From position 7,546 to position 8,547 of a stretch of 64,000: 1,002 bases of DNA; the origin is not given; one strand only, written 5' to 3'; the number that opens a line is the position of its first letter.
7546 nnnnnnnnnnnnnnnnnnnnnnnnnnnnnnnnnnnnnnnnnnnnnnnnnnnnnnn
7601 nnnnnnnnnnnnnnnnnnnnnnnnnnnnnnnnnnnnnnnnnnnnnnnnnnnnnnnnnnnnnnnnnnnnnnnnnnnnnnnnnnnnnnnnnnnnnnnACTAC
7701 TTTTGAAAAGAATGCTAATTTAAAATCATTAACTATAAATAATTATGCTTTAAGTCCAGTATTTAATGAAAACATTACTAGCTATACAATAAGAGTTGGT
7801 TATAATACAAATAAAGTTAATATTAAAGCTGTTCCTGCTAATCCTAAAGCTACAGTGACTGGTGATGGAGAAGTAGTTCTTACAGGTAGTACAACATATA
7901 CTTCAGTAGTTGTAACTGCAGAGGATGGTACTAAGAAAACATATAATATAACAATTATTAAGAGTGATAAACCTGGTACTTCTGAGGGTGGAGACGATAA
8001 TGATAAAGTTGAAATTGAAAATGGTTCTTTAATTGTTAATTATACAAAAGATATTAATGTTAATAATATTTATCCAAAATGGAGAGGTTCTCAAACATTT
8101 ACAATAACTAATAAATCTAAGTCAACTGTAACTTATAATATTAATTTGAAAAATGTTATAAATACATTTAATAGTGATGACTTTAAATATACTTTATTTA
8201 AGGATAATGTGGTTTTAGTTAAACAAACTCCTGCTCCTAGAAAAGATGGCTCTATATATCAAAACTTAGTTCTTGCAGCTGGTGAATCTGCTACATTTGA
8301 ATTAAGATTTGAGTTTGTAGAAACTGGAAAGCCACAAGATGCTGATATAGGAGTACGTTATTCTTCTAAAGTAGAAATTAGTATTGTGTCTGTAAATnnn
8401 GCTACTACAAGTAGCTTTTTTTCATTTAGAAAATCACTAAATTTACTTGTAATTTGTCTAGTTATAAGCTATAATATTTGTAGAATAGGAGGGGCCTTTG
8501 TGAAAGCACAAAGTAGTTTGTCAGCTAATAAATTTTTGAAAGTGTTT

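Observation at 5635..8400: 920-aa protein built from about 45 thrombospondin-type-3-like calcium-binding repeats with paired cysteines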

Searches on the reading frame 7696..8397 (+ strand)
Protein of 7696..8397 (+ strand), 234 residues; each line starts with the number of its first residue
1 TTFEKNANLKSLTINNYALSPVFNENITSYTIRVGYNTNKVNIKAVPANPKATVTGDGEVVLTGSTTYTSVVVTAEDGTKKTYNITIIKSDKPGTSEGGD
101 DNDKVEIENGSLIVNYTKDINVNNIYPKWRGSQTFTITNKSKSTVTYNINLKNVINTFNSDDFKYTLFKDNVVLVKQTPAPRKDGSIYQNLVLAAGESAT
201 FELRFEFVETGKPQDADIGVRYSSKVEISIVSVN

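Call 15: search_protein_families(library=pfam, proteins=[window:7696-8397:+], max_evalue=10)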
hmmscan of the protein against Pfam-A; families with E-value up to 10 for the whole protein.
window:7696-8397:+ (234 aa): 4 families
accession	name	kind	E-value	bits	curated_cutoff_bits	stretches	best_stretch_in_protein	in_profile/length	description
PF12733.13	Cadherin-like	-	1.1e-09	39.1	24.2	1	9-88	1-87/89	Cadherin-like beta sandwich domain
PF24291.1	Ig_CFAP65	-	0.037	14.3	27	1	131-169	28-65/121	Cilia- and flagella-associated protein 65-like, Ig-like domain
PF24315.1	DUF7489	-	0.16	12.3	27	1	53-85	9-41/65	Domain of unknown function (DUF7489)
PF12951.13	PATR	-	0.79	10.3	27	1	53-70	2-19/30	Passenger-associated-transport-repeat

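Call 26: search_solved_structures(query=window:7696-8397:+, max_evalue=10)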
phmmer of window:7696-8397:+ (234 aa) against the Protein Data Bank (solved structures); distinct sequences matched with E-value up to 10: 1.
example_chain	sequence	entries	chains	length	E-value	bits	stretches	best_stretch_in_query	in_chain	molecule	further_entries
2b2a_A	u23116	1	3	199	0.16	15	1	138-171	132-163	Telomerase reverse transcriptase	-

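Call 38: predict_structure(alignment_id=A1)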
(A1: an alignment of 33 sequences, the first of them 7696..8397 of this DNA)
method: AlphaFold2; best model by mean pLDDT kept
length: 234 residues; sequences in the alignment: 33
mean_pLDDT: 88.6   pTM: 0.57
mean pLDDT of the five models: 88.6, 88.1, 87.9, 87.5, 87.1
residues with pLDDT >= 90: 176; 70-90: 32; 50-70: 13; < 50: 13
segments of 3 or more residues with pLDDT < 50: 96-108
pLDDT, mean of each block of 10 residues (from residue 1): 87 90 91 93 97 97 93 96 93 55 44 64 90 91 93 96 98 98 97 95 96 91 92 90
secondary structure, 60 per line:
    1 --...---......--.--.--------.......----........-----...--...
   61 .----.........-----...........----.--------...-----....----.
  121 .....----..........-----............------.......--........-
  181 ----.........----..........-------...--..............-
elements in order: E9-14 E29-35 E40-47 E53-55 E58-61 E66-74 E80-90 E104-106 E112-115 E120-125 E130-139 E145-156 E163-169 E172-179 E185-193 E198-207 E220-233

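Call 40: fold_search(model_id=the predicted structure, library=pdb)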
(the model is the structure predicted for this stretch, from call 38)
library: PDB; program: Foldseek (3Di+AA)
matches with E <= 10: 1656; with E <= 0.001: 8
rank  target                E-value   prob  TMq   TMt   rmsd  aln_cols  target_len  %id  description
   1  2c26                  2.1e-05  0.99  0.22  0.21  16.3       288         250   15  Structural basis for the promiscuous specificity of the carbohydrate- binding modules from the beta-sandwich super famil (released 2005-10-18)
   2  6bqm                  3.8e-05  1.00  0.30  0.17  12.7       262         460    8  Secreted serine protease VesC from Vibrio cholerae (released 2018-11-28)
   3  7jrl                  1.4e-04  0.99  0.21  0.13  16.9       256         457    8  The structure of CBM51-2 in complex with GlcNAc and INT domains from Clostridium perfringens ZmpB (released 2021-02-03)
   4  7js4                  2.1e-04  0.96  0.20  0.07  19.3       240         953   10  The structure of the M60 catalytic domain with the CBM51-1 and CBM51-2 domains from Clostridium perfringens ZmpB (released 2021-02-03)
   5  8xcj_F                6.6e-04  0.99  0.29  0.18  25.1       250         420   13  Open State of central tail fiber of bacteriophage lambda upon binding to LamB (gpJ713-LamB complex) (released 2024-05-01)
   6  7sqc_F0               8.4e-04  0.93  0.18  0.14  16.7       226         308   10  Ciliary C1 central pair apparatus isolated from Chlamydomonas reinhardtii (released 2022-04-13)
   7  3eb7_A                9.3e-04  0.99  0.29  0.14  15.4       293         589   10  Crystal Structure of Insecticidal Delta-Endotoxin Cry8Ea1 from Bacillus Thuringiensis at 2.2 Angstroms Resolution (released 2008-09-16)
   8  4be5_A                9.8e-04  0.72  0.17  0.18  18.8       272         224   12  V. cholera biofilm scaffolding protein RbmA (released 2013-12-18)
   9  4zmh_B                1.3e-03  0.90  0.23  0.08  18.1       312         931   10  Crystal structure of a five-domain GH115 alpha-Glucuronidase from the Marine Bacterium Saccharophagus degradans 2-40T (released 2016-05-04)
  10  4zmh_A                1.5e-03  0.89  0.24  0.08  18.3       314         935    8  Crystal structure of a five-domain GH115 alpha-Glucuronidase from the Marine Bacterium Saccharophagus degradans 2-40T (released 2016-05-04)
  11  4kkq_B                1.5e-03  0.87  0.22  0.22  17.9       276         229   11  Crystal structure of Vibrio cholerae RbmA (crystal form 1) (released 2013-05-22)
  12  9jg6_a                1.6e-03  0.99  0.30  0.17  14.3       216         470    9  The tail-complex structure of phage P22 (released 2025-02-26)
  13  4kkq_A                1.7e-03  0.77  0.19  0.20  19.5       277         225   10  Crystal structure of Vibrio cholerae RbmA (crystal form 1) (released 2013-05-22)
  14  5g50_B                1.8e-03  0.72  0.18  0.19  18.6       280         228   12  Vibrio cholerae scaffolding protein RbmA in complex with magnesium. (released 2017-11-29)
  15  7jrm                  2.0e-03  0.77  0.19  0.12  17.9       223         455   10  The structure of CBM51-2 and INT domains from Clostridium perfringens ZmpB (released 2021-02-03)
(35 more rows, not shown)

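Call 46: find_related_loci(query=window:7696-8397:+, collection=genome_contigs, flank=6000)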
Query window:7696-8397:+ (234 aa) in genome_contigs; peptide patterns used: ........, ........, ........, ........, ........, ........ (x = any residue, [..] = any of these).
164 stretches matched a pattern; 1 encode a relative of the query (tblastn E <= 1e-3); 1 distinct loci.
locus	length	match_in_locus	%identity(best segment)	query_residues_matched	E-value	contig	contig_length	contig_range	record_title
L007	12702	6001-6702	100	1-234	2e-154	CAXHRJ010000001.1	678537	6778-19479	MAG: uncultured Bacilli bacterium isolate ena-SAMPLE-TAB-22-03-2024-10:43:23:847-115527 genome assembly, contig: NODE_7_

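Call 63: search_protein_representatives(alignment_id=A1)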
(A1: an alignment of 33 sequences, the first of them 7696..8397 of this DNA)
Query: 33 sequences, 139 profile positions. Proteins with E-value up to 0.001 (for the whole library): 2347; up to 1e-10: 1141; up to 1e-30: 19. The best 150 are listed.
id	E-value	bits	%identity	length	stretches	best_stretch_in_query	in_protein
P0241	5.6e-49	181.7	-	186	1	2-139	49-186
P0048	9.5e-48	177.7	-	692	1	3-139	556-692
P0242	2.8e-47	176.2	-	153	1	3-138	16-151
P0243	7.1e-47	174.9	-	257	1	3-139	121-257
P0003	1.2e-39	151.5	-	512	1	3-138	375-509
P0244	2.3e-37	144.1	-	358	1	11-138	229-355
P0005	1.7e-36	141.3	-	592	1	6-137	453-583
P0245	1.5e-34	135.0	-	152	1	2-138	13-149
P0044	6.5e-34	132.9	-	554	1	5-138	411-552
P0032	2.4e-33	131.1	-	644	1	7-135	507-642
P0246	5.5e-33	129.9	-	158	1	7-138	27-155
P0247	8.3e-33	129.3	-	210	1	4-137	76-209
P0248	1.1e-32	129.0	-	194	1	15-136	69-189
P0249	1.3e-32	128.7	-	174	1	9-137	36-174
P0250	1.9e-32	128.2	-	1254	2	9-136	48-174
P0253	4.4e-31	123.7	-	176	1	16-137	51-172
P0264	6.3e-30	120.0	-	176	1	17-138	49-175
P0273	2.6e-28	114.7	-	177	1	12-137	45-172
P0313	1.6e-23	99.3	-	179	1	10-137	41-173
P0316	1.9e-23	99.0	-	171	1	7-135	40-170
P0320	6.1e-23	97.4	-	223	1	9-136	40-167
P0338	4.1e-22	94.7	-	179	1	12-136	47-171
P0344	7.8e-22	93.8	-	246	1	12-136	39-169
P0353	1.2e-21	93.2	-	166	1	8-135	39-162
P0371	3.3e-21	91.7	-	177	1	9-137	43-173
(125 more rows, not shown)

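Call 64: search_protein_families(library=ncbifam, proteins=[P0253, P0264, P0273, P0313, P0316, P0338, P0353, P0371, P0320, P0344], max_evalue=0.01)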
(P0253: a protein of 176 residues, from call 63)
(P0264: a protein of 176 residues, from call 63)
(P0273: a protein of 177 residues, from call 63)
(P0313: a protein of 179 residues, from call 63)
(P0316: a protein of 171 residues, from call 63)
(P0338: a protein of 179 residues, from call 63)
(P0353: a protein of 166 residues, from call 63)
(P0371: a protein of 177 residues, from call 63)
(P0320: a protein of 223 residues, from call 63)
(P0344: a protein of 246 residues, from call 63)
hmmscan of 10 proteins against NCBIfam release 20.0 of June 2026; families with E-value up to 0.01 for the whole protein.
P0253 (176 aa): 0 families

P0264 (176 aa): 0 families

P0273 (177 aa): 1 family
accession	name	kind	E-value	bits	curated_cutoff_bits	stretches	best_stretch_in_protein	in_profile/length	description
TIGR04090.1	exp_by_SipW_IV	subfamily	0.0015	18.3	60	1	13-137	6-125/241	BsaA family SipW-dependent biofilm matrix protein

P0313 (179 aa): 2 families
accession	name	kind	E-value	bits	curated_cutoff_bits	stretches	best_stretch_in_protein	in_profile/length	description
TIGR04090.1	exp_by_SipW_IV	subfamily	6.3e-05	22.8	60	1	6-88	2-79/241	BsaA family SipW-dependent biofilm matrix protein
NF046066.1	BioflmMtrxTasA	equivalog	0.00015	21.3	450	1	1-85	1-84/264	biofilm matrix protein TasA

P0316 (171 aa): 0 families

P0338 (179 aa): 2 families
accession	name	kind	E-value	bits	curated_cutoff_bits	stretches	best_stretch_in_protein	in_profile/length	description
NF052591.1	ArlG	equivalog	2.1e-06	27.8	110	1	9-113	6-110/148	archaellum stator protein ArlG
TIGR04090.1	exp_by_SipW_IV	subfamily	3.3e-05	23.7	60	1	13-99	4-85/241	BsaA family SipW-dependent biofilm matrix protein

P0353 (166 aa): 0 families

P0371 (177 aa): 0 families

P0320 (223 aa): 1 family
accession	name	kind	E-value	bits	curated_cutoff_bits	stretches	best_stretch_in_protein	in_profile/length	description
TIGR04090.1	exp_by_SipW_IV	subfamily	0.0032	17.2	60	1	8-95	4-85/241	BsaA family SipW-dependent biofilm matrix protein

P0344 (246 aa): 0 families

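Call 65: search_protein_families(library=pfam, proteins=[P0253, P0264, P0273, P0313, P0316, P0338, P0353, P0371, P0320, P0344], max_evalue=0.01)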
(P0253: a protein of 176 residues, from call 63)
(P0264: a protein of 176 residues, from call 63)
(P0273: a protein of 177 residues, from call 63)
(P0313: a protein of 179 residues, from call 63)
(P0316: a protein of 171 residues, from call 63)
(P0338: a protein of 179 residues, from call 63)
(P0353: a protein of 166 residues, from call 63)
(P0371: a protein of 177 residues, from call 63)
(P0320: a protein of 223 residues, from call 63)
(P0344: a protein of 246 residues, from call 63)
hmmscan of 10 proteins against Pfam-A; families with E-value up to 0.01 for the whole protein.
P0253 (176 aa): 1 family
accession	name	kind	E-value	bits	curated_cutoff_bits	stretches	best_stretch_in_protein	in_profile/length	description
PF00255.25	GSHPx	-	0.0065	16.5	27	0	93-151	33-91/108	Glutathione peroxidase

P0264 (176 aa): 0 families

P0273 (177 aa): 1 family
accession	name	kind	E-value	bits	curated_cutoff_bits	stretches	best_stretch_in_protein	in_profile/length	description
PF12389.13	Peptidase_M73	-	5.7e-05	23.5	22.5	0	9-80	8-74/196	Camelysin metallo-endopeptidase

P0313 (179 aa): 2 families
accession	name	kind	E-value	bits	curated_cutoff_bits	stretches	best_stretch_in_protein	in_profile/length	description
PF12389.13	Peptidase_M73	-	2e-07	31.5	22.5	1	6-83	5-80/196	Camelysin metallo-endopeptidase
PF22544.2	HYDIN_VesB_CFA65-like_Ig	-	0.00043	20.9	25.5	1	53-85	7-40/100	HYDIN/CFA65/VesB-like, Ig-like domain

P0316 (171 aa): 0 families

P0338 (179 aa): 2 families
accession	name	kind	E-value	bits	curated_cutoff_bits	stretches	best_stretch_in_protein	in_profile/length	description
PF12389.13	Peptidase_M73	-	6.1e-07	29.9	22.5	1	17-87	13-79/196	Camelysin metallo-endopeptidase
PF16158.11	N_BRCA1_IG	-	0.0052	17.8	28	1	66-96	8-38/108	Ig-like domain from next to BRCA1 gene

P0353 (166 aa): 3 families
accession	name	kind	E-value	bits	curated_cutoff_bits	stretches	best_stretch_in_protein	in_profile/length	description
PF06280.18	fn3_5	-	0.00011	23.3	27.6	1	64-148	7-89/112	Fn3-like domain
PF07760.16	DUF1616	-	0.001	18.7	31.6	1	12-142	158-273/307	Protein of unknown function (DUF1616)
PF22544.2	HYDIN_VesB_CFA65-like_Ig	-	0.0018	18.9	25.5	0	54-98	8-53/100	HYDIN/CFA65/VesB-like, Ig-like domain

P0371 (177 aa): 1 family
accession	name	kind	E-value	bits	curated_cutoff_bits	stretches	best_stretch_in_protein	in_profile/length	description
PF12389.13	Peptidase_M73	-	0.0035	17.6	22.5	1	18-82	17-76/196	Camelysin metallo-endopeptidase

P0320 (223 aa): 2 families
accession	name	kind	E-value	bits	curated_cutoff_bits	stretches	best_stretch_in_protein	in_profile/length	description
PF12389.13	Peptidase_M73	-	1.3e-07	32.1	22.5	1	12-82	13-78/196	Camelysin metallo-endopeptidase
PF00635.32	Motile_Sperm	-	0.0083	16.4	25.9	0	59-93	11-45/109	MSP (Major sperm protein) domain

P0344 (246 aa): 0 families
